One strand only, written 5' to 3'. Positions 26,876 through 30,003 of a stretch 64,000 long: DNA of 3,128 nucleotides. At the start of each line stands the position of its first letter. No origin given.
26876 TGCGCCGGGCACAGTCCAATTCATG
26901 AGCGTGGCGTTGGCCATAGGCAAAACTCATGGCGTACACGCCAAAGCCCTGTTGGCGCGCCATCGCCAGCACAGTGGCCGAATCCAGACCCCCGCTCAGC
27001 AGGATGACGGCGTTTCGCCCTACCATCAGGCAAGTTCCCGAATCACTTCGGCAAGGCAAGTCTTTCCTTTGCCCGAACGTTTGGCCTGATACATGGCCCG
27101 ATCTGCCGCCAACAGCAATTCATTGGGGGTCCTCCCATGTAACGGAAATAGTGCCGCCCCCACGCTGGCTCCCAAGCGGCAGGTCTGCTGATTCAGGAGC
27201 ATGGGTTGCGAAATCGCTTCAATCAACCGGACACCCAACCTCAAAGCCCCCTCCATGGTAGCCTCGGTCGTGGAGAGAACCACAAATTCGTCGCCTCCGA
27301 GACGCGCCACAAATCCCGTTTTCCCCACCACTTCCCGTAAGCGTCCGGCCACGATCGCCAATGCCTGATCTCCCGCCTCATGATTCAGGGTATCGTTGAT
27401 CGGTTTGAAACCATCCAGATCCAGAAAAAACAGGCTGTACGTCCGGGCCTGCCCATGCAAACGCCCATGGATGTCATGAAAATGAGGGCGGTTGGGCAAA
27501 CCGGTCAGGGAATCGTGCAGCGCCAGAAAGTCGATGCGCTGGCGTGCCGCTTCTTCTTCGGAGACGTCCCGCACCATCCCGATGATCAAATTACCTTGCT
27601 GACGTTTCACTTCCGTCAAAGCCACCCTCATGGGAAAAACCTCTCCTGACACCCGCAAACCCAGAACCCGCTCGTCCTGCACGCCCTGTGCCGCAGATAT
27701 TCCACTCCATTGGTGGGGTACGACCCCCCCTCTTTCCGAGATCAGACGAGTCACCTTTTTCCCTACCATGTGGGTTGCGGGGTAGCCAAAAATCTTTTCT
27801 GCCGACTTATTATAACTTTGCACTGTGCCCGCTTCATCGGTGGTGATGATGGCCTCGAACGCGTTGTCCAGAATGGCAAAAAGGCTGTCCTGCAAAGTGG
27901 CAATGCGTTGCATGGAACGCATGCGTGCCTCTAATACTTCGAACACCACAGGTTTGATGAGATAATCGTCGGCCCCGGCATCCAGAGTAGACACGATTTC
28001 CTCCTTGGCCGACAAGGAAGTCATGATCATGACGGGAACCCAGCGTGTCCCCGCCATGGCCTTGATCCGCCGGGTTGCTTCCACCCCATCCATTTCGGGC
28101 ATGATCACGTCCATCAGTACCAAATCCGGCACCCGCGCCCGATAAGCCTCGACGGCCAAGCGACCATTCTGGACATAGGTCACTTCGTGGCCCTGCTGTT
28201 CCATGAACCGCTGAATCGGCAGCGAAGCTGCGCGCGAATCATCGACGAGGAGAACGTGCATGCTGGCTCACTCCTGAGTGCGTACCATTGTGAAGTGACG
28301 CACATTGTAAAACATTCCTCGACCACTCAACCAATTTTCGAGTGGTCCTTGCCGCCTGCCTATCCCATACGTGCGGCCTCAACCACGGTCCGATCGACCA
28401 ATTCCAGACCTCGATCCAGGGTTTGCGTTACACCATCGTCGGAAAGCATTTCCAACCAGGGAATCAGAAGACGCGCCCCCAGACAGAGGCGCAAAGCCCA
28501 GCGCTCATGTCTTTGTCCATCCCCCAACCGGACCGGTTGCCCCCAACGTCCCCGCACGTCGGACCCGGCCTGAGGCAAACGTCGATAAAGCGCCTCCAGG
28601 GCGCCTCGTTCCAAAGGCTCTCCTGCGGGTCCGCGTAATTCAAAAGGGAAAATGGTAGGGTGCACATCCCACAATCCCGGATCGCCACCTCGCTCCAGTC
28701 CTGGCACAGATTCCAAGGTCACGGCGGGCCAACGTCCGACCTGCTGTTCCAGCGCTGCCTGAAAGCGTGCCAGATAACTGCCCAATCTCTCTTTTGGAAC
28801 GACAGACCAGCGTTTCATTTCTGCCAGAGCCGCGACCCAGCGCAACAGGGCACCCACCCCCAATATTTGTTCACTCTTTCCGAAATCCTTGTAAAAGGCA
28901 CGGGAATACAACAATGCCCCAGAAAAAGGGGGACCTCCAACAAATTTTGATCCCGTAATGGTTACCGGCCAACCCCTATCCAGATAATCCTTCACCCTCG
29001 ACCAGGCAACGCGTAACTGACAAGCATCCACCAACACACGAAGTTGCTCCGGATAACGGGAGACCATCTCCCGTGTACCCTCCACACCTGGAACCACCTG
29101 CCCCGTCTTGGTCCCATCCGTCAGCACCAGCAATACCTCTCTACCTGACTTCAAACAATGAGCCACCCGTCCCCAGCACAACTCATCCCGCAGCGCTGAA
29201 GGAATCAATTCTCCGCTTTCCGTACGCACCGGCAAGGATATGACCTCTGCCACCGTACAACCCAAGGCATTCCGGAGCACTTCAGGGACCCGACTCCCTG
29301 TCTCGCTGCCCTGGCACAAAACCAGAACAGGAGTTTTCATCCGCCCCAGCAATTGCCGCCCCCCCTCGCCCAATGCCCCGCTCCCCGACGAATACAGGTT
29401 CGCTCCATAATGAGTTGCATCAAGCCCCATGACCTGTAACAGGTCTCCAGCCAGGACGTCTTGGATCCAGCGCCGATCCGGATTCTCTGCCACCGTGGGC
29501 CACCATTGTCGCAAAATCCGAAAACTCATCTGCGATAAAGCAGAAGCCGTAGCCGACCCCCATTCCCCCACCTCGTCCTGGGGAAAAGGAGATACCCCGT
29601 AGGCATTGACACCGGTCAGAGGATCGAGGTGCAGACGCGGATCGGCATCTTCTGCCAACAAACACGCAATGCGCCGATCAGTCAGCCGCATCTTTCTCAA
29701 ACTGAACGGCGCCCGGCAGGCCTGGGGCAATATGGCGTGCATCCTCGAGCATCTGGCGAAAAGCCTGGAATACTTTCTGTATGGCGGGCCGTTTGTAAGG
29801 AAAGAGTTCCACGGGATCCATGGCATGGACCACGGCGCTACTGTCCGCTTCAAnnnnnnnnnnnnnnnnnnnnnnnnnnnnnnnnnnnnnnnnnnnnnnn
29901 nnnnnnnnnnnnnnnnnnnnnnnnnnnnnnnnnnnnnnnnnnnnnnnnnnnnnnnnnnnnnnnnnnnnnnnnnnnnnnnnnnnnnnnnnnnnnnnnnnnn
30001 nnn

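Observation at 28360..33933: Flagellar-linked decarboxylase + ATP-grasp + PLP-fold operon: candidate undescribed amine-conjugate pathway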

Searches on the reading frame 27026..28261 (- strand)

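Call 3: search_protein_families(library=pfam, proteins=[window:27026-28261:-], max_evalue=0.01)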
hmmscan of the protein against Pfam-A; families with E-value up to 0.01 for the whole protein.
window:27026-28261:- (411 aa): 7 families
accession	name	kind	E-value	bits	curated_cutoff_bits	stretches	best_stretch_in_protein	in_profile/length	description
PF00990.26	GGDEF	-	9.1e-35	120.2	23.8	1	247-399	1-160/161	Diguanylate cyclase, GGDEF domain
PF00072.30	Response_reg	-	1.1e-24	87.2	30.2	1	3-114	1-110/111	Response regulator receiver domain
PF00989.32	PAS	-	2.4e-11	44.1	22.6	1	128-233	4-113/113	PAS fold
PF13426.13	PAS_9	-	1.8e-10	41.4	27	1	137-235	3-103/103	PAS domain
PF08448.16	PAS_4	-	2.9e-06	27.9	23.1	1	132-237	2-109/110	PAS fold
PF13188.13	PAS_8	-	0.0015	18.8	21.8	1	129-176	5-49/65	PAS domain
PF24820.1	Diguanyl_cycl_sensor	-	0.0061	16.9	28.1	0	135-175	6-46/109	Diguanylate cyclase-like sensor domain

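Call 4: search_protein_families(library=ncbifam, proteins=[window:27026-28261:-], max_evalue=0.01)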
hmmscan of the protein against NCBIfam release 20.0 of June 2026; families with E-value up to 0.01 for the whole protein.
window:27026-28261:- (411 aa): 124 families (the best 25 are shown)
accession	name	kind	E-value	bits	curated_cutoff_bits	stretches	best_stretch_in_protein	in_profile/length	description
NF007135.0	PRK09581.1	equivalog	3.3e-56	191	474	2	2-144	4-146/457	PleD family two-component system response regulator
NF045675.1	PhdiestaseDibA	equivalog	6.4e-46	156.9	980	1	127-399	80-359/623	phosphodiesterase DibA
NF007423.1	PRK09966.1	equivalog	3.1e-42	144.8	325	1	222-394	214-390/390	diguanylate cyclase DgcN/YfiN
NF007474.0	PRK10060.1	equivalog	4e-37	127.8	782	1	131-403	117-394/663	cyclic di-GMP phosphodiesterase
NF007298.0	PRK09776.1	equivalog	5.1e-37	127.3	1135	1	129-402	559-843/1111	diguanylate cyclase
TIGR00254.1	GGDEF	domain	2.2e-35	121.8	37.4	1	244-403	2-166/168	diguanylate cyclase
NF047654.1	DiguCycDgcRLepto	equivalog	9.4e-34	116.7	500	2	246-400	132-292/295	diguanylate cyclase DgcR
NF053781.1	cdiGMPphdstlr2612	equivalog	2.1e-33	115.1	1600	1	132-403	722-1001/1268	Tlr1612 family c-di-GMP phosphodiesterase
NF008467.0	PRK11359.1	equivalog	2.6e-33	115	857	2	235-399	364-527/800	oxygen-sensing cyclic-di-GMP phosphodiesterase DosP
NF038266.1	diguan_SiaD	equivalog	1.2e-28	100.2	290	1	241-400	88-251/252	biofilm regulation diguanylate cyclase SiaD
NF007380.0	PRK09894.1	equivalog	1.9e-27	96.4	256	1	246-404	128-287/296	diguanylate cyclase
NF041733.1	resp_reg_CseB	equivalog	4.9e-27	94.8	350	1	2-125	2-122/228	two-component system response regulator CseB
NF051473.1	DigCycDgcsShew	equivalog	1.5e-25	90.2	400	1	241-399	129-286/291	diguanylate cyclase DgcS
NF040689.1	MtrAB_MtrA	equivalog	9.9e-25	87.2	300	1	3-122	1-117/219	MtrAB system response regulator MtrA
TIGR02154.1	PhoB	equivalog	1.1e-23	83.7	296.2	1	2-123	4-125/226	phosphate regulon transcriptional regulator PhoB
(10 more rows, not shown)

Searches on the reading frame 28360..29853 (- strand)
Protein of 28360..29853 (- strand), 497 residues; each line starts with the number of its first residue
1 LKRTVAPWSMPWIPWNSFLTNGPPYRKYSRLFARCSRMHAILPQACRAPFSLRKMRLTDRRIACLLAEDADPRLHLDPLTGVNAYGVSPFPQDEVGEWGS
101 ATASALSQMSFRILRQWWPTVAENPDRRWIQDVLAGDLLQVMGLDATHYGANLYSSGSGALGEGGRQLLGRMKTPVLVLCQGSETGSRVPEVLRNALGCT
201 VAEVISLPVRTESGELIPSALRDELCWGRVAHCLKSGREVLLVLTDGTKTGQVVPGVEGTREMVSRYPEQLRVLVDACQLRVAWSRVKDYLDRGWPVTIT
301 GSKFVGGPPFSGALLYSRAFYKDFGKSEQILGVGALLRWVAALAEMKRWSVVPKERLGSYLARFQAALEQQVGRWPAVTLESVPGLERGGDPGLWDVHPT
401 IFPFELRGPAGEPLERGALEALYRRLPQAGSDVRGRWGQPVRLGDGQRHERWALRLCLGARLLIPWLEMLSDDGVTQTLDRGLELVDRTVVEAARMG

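Call 3: search_protein_families(library=pfam, proteins=[window:28360-29853:-], max_evalue=0.01)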
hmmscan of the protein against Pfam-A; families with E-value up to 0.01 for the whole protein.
window:28360-29853:- (497 aa): 0 families

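Call 4: search_protein_families(library=ncbifam, proteins=[window:28360-29853:-], max_evalue=0.01)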
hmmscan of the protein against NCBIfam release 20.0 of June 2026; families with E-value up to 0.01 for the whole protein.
window:28360-29853:- (497 aa): 0 families

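Call 6: search_solved_structures(query=window:28360-29853:-, max_evalue=10, show_alignments=2)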
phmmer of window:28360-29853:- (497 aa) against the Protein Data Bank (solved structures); distinct sequences matched with E-value up to 10: 1.
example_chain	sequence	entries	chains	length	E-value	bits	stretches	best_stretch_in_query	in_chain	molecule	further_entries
5cwl_A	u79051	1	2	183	0.38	12.3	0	466-497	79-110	Designed helical repeat protein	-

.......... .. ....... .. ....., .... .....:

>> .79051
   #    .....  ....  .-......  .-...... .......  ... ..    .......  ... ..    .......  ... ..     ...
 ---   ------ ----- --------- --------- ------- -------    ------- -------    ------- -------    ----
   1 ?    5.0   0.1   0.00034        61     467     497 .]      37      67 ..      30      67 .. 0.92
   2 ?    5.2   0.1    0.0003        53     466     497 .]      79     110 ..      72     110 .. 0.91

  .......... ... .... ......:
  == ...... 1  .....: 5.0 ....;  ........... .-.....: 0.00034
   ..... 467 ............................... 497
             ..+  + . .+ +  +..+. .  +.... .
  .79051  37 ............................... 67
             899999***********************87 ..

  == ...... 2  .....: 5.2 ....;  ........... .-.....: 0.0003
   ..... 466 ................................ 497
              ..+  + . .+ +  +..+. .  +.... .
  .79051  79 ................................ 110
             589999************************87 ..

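Call 10: find_homologous_proteins(query=window:28360-29691:-)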
Query window:28360-29691:- (443 aa): 2167 proteins with E <= 0.001 among 8000 candidates; the best 120 are listed.
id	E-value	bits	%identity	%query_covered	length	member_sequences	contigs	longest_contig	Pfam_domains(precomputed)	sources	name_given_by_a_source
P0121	6.4e-298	1006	100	100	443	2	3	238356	-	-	-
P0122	1.8e-258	876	88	100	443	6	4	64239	-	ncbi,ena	-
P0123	1.8e-254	862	85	100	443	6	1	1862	-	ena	-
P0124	4.4e-236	802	81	99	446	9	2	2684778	-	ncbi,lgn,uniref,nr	ncbi:hypothetical protein [Ferrovum myxofaciens]|uniref:hypothetical protein n=1 Tax=Ferrovum myxofa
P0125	5.1e-229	779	80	100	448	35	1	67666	-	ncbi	-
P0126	1.7e-92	328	43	96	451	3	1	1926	-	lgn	-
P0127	2.3e-84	302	42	89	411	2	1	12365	-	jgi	jgi:hypothetical protein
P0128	6.9e-79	284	42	96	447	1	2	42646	-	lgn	-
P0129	1.6e-77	279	42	100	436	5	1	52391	-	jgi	jgi:hypothetical protein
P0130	6.4e-77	277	42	93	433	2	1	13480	-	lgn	-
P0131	8.9e-73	263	40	98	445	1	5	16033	-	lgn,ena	-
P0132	2.5e-67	246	38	98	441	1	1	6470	-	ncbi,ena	-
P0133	3.5e-52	196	34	91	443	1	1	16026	-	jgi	jgi:hypothetical protein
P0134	4.0e-52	195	34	96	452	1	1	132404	-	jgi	jgi:hypothetical protein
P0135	4.6e-51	192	35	91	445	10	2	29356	-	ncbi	-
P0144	1.8e-48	183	36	90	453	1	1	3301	PF00266.26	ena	-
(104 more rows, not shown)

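Call 30: predict_structure(alignment_id=A2)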
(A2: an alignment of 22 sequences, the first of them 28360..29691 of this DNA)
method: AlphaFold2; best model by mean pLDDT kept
length: 443 residues; sequences in the alignment: 22
mean_pLDDT: 91.3   pTM: 0.93
mean pLDDT of the five models: 91.3, 90.7, 90.5, 89.6, 89.5
residues with pLDDT >= 90: 329; 70-90: 104; 50-70: 10; < 50: 0
segments of 3 or more residues with pLDDT < 50: none
pLDDT, mean of each block of 10 residues (from residue 1): 87 88 90 88 82 91 92 95 96 96 93 92 94 91 95 93 93 97 97 93 96 97 91 97 82 74 94 88 93 92 93 93 93 85 94 93 93 89 92 85 91 85 93 94 83
secondary structure, 60 per line:
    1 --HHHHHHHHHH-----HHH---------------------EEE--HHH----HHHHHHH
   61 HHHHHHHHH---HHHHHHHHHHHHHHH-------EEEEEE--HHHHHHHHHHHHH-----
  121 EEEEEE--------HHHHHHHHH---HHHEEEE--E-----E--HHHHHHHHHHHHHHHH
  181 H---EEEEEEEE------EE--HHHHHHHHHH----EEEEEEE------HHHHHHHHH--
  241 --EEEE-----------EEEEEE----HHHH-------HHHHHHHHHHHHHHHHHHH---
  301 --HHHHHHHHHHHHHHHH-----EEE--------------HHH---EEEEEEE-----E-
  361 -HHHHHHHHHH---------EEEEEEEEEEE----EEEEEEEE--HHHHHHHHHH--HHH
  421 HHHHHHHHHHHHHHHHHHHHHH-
elements in order: H3-12 E42-44 H54-69 H73-87 E95-100 H103-115 E121-126 H135-143 E150-153 H165-181 E185-192 H203-212 E217-223 H230-238 E243-246 E258-263 H268-271 H279-297 H303-318 E324-326 E347-353 H362-371 E381-391 E396-403 H406-415 H418-442

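Call 34: fold_search(model_id=the predicted structure, library=pdb)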
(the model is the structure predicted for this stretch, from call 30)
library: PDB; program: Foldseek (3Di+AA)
matches with E <= 10: 1820; with E <= 0.001: 1125
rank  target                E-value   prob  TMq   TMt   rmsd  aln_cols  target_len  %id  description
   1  6liu_C                9.2e-14  1.00  0.53  0.50   7.0       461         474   12  Crystal structure of apo Tyrosine decarboxylase (released 2020-02-12)
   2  6kho_B                1.8e-13  1.00  0.56  0.53   7.7       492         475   15  Crystal structure of Oryza sativa TDC with PLP (released 2020-07-15)
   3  6eei_B                3.3e-13  1.00  0.53  0.51   6.9       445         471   13  Crystal structure of Arabidopsis thaliana phenylacetaldehyde synthase in complex with L-phenylalanine (released 2018-09-19)
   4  9hrh                  3.9e-13  1.00  0.51  0.49   7.1       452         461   13  Human holo aromatic L-amino acid decarboxylase (AADC) R347Q variant native structure (released 2025-05-14)
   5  3rch_A                5.5e-13  1.00  0.51  0.51   7.1       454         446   14  Crystal structure of Human aromatic L-amino acid decarboxylase (AADC) in the open conformation with LLP and PLP bound  (released 2011-10-19)
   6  6eem_A                6.5e-13  1.00  0.55  0.51   6.9       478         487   12  Crystal structure of Papaver somniferum tyrosine decarboxylase in complex with L-tyrosine (released 2018-09-19)
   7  5o5c_E                6.9e-13  1.00  0.54  0.53   7.1       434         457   13  The crystal structure of DfoJ, the desferrioxamine biosynthetic pathway lysine decarboxylase from the fire blight dise (released 2018-02-28)
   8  6eeq                  6.9e-13  1.00  0.55  0.53   6.8       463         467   12  Crystal structure of Rhodiola rosea 4-hydroxyphenylacetaldehyde synthase (released 2018-09-19)
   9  6khn_A                6.9e-13  1.00  0.54  0.50   6.8       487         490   14  Crystal structure of Oryza sativa TDC with PLP and SEROTONIN (released 2020-07-15)
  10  8x0o_A                7.3e-13  1.00  0.53  0.50   6.9       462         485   12  Crystal structure of Tyrosine decarboxylase H203F mutant in complex with the cofactor PLP and Tyrosine (released 2025-02-12)
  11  6liv_B                7.7e-13  1.00  0.52  0.49   7.1       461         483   12  Crystal structure of Tyrosine decarboxylase in complex with PLP (released 2020-02-12)
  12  6khn_B                8.2e-13  1.00  0.52  0.49   8.4       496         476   14  Crystal structure of Oryza sativa TDC with PLP and SEROTONIN (released 2020-07-15)
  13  6liu_A                1.1e-12  1.00  0.52  0.49   7.1       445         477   12  Crystal structure of apo Tyrosine decarboxylase (released 2020-02-12)
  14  6liv_A                1.2e-12  1.00  0.51  0.48   7.3       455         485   12  Crystal structure of Tyrosine decarboxylase in complex with PLP (released 2020-02-12)
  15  8x0o_B                1.3e-12  1.00  0.52  0.49   7.0       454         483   13  Crystal structure of Tyrosine decarboxylase H203F mutant in complex with the cofactor PLP and Tyrosine (released 2025-02-12)
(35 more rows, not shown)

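Call 52: search_protein_families(library=pfam, alignment_id=A2, max_evalue=1)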
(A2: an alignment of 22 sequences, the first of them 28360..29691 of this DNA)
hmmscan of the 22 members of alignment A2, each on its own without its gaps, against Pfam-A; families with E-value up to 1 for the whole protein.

A. member 1, window:28360-29691:- (443 aa): 0 families

B. families by the number of members that match (of 22 scanned): 6 families
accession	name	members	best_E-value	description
PF24767.1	UBA_At5g58720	1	0.14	At5g58720 UBA-like domain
PF10748.14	HofP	1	0.15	DNA utilization proteins HofP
PF09992.14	NAGPA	1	0.18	Phosphodiester glycosidase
PF18407.7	GNAT_like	1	0.19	GCN5-related N-acetyltransferase like domain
PF02602.20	HEM4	1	0.28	Uroporphyrinogen-III synthase HemD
PF00271.37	Helicase_C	1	0.29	Helicase conserved C-terminal domain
